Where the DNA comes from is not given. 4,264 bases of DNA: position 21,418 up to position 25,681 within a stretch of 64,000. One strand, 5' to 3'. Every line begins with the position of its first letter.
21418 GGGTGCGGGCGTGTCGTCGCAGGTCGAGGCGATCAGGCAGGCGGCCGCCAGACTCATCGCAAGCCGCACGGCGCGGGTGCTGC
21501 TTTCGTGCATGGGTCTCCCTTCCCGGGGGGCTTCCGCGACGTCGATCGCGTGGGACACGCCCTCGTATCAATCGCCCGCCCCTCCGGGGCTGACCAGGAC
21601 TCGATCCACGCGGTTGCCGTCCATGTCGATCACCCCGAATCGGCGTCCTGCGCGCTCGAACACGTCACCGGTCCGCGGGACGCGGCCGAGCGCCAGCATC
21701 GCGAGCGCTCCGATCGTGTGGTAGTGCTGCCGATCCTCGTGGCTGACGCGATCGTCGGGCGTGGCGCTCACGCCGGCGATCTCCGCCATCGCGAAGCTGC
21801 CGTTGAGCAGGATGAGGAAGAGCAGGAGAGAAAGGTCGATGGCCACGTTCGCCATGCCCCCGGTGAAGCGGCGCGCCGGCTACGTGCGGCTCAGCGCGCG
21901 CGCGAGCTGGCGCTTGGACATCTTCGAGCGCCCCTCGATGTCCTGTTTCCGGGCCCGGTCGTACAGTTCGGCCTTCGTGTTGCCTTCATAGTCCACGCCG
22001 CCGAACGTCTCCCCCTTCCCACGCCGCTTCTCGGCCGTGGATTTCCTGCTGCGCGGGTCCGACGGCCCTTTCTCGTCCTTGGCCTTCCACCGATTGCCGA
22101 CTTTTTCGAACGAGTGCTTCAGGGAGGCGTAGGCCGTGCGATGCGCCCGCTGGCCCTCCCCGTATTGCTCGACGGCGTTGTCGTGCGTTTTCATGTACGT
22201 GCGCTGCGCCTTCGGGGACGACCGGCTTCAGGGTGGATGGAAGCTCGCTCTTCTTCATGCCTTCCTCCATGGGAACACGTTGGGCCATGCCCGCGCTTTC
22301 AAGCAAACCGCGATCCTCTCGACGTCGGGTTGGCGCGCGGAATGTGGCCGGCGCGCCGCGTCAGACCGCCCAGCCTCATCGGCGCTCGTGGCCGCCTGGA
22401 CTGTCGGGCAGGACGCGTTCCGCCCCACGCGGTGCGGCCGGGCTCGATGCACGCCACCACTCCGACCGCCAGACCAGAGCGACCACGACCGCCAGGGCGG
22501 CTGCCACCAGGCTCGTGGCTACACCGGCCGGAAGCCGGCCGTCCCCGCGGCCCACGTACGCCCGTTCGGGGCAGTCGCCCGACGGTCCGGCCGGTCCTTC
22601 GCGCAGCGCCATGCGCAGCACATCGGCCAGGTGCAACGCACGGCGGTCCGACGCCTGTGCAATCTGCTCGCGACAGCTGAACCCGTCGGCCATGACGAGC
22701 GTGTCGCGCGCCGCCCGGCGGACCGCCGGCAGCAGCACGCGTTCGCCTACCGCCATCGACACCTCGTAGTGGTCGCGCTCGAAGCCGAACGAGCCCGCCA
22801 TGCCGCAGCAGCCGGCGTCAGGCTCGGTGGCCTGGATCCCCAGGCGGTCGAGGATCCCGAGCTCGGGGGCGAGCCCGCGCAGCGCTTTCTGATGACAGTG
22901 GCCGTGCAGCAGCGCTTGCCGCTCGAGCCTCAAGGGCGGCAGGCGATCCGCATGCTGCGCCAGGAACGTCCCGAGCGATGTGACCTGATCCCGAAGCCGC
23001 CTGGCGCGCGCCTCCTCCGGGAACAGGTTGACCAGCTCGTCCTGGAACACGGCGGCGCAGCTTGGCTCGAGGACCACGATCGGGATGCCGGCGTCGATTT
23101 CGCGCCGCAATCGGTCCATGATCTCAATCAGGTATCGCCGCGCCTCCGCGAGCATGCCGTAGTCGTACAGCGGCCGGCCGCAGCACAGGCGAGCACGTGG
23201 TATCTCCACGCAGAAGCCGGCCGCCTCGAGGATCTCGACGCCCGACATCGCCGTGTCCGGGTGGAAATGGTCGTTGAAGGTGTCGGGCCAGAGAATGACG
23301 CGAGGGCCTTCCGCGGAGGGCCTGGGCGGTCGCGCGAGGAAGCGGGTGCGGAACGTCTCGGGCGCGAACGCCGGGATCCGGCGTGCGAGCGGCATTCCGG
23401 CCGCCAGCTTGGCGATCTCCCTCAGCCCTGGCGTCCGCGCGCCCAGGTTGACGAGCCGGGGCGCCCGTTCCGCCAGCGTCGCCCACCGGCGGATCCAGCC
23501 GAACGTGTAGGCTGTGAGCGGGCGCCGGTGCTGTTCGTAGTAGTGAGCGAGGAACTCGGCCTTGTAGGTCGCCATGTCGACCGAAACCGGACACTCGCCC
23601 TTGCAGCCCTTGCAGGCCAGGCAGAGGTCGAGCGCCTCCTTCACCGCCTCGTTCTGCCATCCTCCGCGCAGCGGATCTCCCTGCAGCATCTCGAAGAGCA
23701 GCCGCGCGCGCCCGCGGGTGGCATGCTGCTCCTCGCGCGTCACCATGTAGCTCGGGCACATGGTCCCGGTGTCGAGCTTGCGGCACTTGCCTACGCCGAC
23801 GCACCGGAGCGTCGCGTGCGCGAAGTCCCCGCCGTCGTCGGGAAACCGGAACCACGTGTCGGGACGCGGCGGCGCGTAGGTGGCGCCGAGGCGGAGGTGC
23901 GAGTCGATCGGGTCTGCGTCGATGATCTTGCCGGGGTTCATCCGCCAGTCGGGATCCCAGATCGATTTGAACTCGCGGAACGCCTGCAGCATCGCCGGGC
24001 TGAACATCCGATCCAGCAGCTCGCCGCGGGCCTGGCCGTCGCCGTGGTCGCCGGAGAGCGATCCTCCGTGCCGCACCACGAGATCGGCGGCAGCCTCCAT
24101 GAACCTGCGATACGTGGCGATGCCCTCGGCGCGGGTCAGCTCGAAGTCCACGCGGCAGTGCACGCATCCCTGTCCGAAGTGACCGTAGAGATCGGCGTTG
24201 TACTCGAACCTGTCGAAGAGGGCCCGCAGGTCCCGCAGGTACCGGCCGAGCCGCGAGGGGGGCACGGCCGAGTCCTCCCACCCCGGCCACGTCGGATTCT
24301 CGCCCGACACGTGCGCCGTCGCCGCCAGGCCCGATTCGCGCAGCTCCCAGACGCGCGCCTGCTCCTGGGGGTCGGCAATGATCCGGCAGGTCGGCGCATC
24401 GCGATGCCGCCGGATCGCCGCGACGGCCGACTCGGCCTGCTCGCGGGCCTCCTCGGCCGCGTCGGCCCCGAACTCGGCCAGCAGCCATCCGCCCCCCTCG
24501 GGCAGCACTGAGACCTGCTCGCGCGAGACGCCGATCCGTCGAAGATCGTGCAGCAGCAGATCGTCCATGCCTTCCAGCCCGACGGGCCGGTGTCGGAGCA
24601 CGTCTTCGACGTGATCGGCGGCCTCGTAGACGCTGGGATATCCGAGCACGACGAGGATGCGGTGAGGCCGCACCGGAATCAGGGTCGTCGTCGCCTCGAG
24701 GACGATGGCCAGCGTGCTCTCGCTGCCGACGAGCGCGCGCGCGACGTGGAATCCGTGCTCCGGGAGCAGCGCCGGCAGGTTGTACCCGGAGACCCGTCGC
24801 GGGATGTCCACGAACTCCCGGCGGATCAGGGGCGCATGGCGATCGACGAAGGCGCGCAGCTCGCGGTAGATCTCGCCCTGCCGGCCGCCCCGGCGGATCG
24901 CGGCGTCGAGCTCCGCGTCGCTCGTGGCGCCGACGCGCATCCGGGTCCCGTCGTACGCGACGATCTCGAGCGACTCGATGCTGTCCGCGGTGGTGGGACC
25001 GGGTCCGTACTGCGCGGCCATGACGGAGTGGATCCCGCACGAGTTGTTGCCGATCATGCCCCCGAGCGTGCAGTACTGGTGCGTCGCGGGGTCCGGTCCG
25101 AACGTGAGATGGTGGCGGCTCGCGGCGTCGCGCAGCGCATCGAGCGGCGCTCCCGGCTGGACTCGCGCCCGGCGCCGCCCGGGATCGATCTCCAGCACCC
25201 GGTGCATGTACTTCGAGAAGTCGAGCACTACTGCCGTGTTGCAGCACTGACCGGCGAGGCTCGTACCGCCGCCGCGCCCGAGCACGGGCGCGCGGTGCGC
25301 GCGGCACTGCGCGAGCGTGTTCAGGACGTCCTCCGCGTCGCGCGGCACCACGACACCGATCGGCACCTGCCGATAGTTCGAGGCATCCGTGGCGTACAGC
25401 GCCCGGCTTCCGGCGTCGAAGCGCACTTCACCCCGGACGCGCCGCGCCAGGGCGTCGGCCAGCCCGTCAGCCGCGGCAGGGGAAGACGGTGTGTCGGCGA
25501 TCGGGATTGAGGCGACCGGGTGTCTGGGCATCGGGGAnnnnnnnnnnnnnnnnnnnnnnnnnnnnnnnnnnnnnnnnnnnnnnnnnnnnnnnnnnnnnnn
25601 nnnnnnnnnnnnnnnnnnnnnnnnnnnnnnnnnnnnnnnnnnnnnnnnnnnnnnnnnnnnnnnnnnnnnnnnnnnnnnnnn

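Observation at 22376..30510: Sigma-54/GAF-activator-controlled three-gene operon: PoxB-like ThDP enzyme + enolase-superfamily enzyme + YdiJ-type FAD/Fe-S dehydrogenase (mandelate-pathway-like logic)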

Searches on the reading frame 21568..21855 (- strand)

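Call 12: search_protein_families(library=pfam, proteins=[window:21568-21855:-], max_evalue=0.01)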
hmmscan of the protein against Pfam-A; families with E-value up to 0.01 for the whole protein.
window:21568-21855:- (95 aa): 1 family
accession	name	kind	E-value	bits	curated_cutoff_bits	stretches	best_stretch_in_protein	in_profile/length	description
PF03471.22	CorC_HlyC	-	1e-09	38.7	27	1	41-90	29-79/81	Transporter associated domain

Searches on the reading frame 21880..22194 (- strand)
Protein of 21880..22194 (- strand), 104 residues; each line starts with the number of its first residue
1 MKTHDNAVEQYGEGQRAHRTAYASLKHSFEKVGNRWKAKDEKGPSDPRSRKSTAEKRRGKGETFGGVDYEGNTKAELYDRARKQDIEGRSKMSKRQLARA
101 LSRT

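Call 12: search_protein_families(library=pfam, proteins=[window:21880-22194:-], max_evalue=0.01)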
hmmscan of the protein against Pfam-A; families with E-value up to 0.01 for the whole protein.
window:21880-22194:- (104 aa): 2 families
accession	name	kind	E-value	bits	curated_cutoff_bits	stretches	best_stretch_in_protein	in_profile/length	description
PF06150.17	ChaB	-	2.1e-10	41.5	27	1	1-39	18-60/60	ChaB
PF07498.18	Rho_N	-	0.0074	16.7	24.9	0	74-98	7-31/43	Rho termination factor, N-terminal domain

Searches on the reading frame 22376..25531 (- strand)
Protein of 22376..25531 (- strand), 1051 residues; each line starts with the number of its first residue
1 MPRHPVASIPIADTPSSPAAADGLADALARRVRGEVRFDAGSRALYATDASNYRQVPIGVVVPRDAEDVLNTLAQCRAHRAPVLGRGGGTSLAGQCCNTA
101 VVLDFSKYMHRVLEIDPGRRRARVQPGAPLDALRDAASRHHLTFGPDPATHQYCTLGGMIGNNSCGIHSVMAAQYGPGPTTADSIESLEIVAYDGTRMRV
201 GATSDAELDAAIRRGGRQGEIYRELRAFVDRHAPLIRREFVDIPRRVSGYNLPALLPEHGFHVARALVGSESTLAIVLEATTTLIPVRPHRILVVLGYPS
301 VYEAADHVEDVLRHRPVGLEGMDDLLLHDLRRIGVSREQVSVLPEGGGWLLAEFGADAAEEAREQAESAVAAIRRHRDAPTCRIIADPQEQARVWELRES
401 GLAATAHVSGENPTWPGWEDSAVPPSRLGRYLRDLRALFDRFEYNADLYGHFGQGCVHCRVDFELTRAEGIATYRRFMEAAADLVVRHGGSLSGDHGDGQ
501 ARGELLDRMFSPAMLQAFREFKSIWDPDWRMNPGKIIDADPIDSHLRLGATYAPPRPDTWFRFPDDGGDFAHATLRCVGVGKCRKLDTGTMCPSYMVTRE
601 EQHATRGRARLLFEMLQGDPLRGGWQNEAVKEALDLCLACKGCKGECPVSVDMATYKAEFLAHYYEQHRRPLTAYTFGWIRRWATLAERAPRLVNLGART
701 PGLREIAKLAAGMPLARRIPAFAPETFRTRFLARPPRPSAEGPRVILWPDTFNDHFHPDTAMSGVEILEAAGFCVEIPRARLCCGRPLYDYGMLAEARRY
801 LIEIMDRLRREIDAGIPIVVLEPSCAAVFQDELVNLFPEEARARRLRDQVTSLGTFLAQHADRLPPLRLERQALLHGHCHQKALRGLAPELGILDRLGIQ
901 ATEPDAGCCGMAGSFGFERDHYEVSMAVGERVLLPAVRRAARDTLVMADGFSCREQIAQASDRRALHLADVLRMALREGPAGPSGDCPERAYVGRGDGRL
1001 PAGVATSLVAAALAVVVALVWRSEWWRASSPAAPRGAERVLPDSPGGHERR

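Call 7: search_protein_families(library=pfam, proteins=[window:22376-25531:-])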
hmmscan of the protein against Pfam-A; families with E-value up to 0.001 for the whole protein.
window:22376-25531:- (1051 aa): 5 families
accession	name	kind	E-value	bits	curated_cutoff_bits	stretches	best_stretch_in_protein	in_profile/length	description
PF02913.24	FAD-oxidase_C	-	2.9e-47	161.9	21.2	1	290-536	4-248/248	FAD linked oxidases, C-terminal domain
PF01565.28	FAD_binding_4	-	1.3e-33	116.1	26.4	1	57-200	1-138/139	FAD binding domain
PF13183.11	Fer4_8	-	3.2e-08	34.4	27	1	575-651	3-68/68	4Fe-4S dicluster domain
PF13534.11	Fer4_17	-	3.8e-07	31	22.2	1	576-652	1-61/61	4Fe-4S dicluster domain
PF02754.22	CCG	-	1.4e-06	28.8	20.6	0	754-829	11-84/85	Cysteine-rich domain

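Call 8: search_protein_families(library=ncbifam, proteins=[window:22376-25531:-])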
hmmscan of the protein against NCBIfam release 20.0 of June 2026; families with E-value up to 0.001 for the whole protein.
window:22376-25531:- (1051 aa): 12 families
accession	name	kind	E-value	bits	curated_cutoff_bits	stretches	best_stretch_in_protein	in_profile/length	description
NF049975.1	2HglutDHaseYdiJ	equivalog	2.2e-136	456.1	1350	2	29-617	24-619/1018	D-2-hydroxyglutarate dehydrogenase YdiJ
TIGR00387.1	glcD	equivalog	3.5e-57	194.1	567.9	2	258-535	144-413/413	glycolate oxidase subunit GlcD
NF008369.0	PRK11168.1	equivalog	1.2e-51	175.8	278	1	626-977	49-400/401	anaerobic glycerol-3-phosphate dehydrogenase subunit C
NF008408.0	PRK11230.1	equivalog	3.9e-45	154.3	897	2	50-203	49-197/499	glycolate oxidase subunit GlcD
NF045670.1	quin_L_LdhH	equivalog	3.9e-28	98.2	800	1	627-965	346-693/706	L-lactate dehydrogenase (quinone) large subunit LdhH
TIGR03379.1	glycerol3P_GlpC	equivalog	4.3e-27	94.9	279.9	1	628-976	45-396/397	anaerobic glycerol-3-phosphate dehydrogenase subunit GlpC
NF008434.0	PRK11274.1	equivalog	1.4e-16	60.5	333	1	575-976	22-407/409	glycolate oxidase subunit GlcF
NF041227.1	BagG_FevA2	exception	1.2e-09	37.3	850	1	57-215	46-193/455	bagremycin/ferroverdin biosynthesis FAD-dependent oxygenase BagG/FevA2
NF004898.0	PRK06259.1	equivalog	1e-08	34.3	385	1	624-946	175-453/488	fumarate reductase (CoM/CoB) subunit TfrB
NF053785.1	DcplphribOxDprE1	equivalog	1.8e-05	24.1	500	1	60-204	18-154/449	decaprenylphosphoryl-beta-D-ribose oxidase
NF008439.0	PRK11282.1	equivalog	0.00054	18.9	284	0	67-166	9-108/358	glycolate oxidase subunit GlcE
NF045663.1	diclust_near_Sec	equivalog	0.00064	17.9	530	0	879-972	549-632/759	pyridine nucleotide-disulfide oxidoreductase/dicluster-binding protein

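Call 28: search_solved_structures(query=window:22376-25531:-, max_evalue=1e-10)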
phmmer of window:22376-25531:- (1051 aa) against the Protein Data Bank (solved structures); distinct sequences matched with E-value up to 1e-10: 6.
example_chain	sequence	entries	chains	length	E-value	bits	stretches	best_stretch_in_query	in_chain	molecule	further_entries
9qgz_A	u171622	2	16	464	2.5e-28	101.8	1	55-204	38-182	Glycolate oxidase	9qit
8jdc_A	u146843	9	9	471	2.9e-24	88.3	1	260-537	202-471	Probable D-lactate dehydrogenase, mitochondrial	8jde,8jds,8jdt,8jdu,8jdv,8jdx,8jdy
8jdb_A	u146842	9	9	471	6.8e-23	83.8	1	260-537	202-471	Probable D-lactate dehydrogenase, mitochondrial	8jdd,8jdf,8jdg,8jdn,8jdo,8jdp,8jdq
7qh2_C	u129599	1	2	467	3.8e-22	81.3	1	259-537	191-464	Lactate dehydrogenase (NAD(+),ferredoxin) subunit LctD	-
3pm9_A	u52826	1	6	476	4.2e-17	64.6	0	260-537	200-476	Putative oxidoreductase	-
6lpn_A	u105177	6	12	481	2.4e-14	55.5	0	259-539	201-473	D-2-hydroxyglutarate dehydrogenase, mitochondrial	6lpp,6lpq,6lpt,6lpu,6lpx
